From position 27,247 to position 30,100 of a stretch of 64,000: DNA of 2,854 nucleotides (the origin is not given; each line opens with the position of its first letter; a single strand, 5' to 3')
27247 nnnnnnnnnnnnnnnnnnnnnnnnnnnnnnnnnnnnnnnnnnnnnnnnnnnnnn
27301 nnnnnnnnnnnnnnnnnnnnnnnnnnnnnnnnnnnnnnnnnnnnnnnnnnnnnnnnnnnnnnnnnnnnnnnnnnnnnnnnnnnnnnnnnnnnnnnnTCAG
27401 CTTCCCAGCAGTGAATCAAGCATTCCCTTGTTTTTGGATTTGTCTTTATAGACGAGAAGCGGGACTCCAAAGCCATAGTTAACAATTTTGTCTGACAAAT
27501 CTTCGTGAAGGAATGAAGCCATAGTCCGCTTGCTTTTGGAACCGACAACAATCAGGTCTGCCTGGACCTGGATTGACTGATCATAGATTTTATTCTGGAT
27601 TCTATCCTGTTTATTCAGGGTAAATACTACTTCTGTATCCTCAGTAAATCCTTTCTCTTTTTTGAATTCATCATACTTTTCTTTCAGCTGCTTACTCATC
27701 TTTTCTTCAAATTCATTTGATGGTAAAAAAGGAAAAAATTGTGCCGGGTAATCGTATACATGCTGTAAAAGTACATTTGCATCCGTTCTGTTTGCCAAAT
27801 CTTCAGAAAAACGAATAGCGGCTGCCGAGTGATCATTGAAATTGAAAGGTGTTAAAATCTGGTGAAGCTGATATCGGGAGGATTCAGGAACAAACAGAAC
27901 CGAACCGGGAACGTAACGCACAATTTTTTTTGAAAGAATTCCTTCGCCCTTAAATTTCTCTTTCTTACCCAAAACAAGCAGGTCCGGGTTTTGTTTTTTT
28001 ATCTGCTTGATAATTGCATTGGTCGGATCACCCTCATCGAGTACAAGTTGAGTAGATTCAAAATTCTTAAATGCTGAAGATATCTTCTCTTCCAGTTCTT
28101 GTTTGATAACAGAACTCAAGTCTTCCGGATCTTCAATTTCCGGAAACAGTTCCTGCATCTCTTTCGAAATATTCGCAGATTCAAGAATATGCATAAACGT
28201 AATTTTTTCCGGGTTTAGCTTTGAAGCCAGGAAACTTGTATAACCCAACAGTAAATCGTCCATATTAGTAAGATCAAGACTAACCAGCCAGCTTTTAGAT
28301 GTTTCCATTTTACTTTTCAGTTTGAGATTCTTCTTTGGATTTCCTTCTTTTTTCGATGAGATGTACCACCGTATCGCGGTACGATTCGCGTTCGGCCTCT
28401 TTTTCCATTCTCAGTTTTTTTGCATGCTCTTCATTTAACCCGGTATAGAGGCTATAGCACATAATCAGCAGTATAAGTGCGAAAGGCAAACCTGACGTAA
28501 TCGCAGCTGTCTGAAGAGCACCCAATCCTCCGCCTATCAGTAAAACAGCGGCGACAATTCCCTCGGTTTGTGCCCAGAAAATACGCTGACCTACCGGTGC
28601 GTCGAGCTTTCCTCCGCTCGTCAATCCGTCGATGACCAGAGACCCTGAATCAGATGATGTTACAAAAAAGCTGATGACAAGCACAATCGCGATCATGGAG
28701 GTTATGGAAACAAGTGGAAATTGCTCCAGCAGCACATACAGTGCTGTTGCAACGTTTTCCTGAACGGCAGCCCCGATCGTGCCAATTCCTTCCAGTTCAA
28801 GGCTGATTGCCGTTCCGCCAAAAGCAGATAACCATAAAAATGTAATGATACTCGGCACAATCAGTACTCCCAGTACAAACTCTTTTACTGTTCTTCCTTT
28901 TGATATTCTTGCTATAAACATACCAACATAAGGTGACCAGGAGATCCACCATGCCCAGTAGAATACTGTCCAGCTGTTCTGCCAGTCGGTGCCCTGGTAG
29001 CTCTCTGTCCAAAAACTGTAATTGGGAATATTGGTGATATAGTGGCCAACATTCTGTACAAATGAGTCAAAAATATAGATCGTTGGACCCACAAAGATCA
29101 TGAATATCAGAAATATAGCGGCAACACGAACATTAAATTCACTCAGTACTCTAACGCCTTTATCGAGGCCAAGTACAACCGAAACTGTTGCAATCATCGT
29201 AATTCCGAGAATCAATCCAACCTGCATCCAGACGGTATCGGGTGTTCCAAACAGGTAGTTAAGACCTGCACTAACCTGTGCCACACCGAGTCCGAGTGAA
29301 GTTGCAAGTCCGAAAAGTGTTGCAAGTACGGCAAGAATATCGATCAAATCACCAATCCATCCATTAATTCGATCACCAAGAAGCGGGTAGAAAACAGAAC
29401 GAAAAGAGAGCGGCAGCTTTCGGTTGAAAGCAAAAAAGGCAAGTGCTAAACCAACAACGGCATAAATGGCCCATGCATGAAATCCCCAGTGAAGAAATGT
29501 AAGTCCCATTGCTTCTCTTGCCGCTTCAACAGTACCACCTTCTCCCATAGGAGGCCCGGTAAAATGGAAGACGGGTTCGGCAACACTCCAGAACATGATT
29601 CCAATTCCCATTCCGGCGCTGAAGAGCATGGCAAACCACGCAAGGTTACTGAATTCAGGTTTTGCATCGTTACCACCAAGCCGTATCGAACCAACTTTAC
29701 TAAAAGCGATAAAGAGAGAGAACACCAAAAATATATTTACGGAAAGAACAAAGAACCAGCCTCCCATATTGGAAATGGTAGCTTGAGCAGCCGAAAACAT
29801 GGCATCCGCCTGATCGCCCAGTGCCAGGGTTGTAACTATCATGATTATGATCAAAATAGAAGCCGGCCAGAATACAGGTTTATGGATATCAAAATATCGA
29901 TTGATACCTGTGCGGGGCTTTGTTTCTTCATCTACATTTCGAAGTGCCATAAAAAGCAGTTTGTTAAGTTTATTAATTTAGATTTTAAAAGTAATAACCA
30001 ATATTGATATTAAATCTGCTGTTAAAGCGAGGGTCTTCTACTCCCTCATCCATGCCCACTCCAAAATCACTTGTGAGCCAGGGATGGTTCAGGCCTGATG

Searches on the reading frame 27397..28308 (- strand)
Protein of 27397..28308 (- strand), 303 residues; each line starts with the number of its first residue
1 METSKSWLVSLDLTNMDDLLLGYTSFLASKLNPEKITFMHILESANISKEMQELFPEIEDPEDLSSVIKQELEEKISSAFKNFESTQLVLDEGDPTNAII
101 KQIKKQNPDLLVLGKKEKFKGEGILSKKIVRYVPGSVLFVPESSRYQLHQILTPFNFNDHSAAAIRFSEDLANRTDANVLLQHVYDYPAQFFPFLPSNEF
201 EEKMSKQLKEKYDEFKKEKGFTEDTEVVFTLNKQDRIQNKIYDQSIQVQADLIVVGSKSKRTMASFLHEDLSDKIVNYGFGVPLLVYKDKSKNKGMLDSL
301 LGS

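Call 7: search_protein_families(library=pfam, proteins=[window:27397-28308:-])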
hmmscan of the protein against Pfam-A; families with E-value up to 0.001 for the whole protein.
window:27397-28308:- (303 aa): 1 family
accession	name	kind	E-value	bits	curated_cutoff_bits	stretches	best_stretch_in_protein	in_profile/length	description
PF00582.32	Usp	-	1.5e-20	74.6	24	2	149-277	3-131/141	Universal stress protein family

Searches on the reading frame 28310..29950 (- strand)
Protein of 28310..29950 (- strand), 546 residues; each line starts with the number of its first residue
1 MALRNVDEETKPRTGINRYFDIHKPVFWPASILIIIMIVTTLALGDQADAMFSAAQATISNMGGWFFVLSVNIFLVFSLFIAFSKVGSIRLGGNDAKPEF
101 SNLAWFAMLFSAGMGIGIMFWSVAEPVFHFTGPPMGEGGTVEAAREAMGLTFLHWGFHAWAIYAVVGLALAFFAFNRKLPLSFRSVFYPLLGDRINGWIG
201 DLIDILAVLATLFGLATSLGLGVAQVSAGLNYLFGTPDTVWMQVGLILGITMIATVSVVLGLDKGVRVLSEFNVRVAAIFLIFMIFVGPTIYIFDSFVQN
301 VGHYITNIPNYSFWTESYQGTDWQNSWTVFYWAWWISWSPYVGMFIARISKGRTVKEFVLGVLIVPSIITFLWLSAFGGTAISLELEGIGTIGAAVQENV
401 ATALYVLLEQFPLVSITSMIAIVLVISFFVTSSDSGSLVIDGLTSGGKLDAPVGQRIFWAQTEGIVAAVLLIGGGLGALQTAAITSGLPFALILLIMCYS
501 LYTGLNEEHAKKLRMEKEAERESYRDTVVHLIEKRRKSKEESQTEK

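Call 7: search_protein_families(library=pfam, proteins=[window:28310-29950:-])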
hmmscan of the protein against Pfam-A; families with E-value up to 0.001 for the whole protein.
window:28310-29950:- (546 aa): 1 family
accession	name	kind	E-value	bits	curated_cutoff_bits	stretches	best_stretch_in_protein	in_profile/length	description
PF02028.23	BCCT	-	2.5e-196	653.3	27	1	26-508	1-485/485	BCCT, betaine/carnitine/choline family transporter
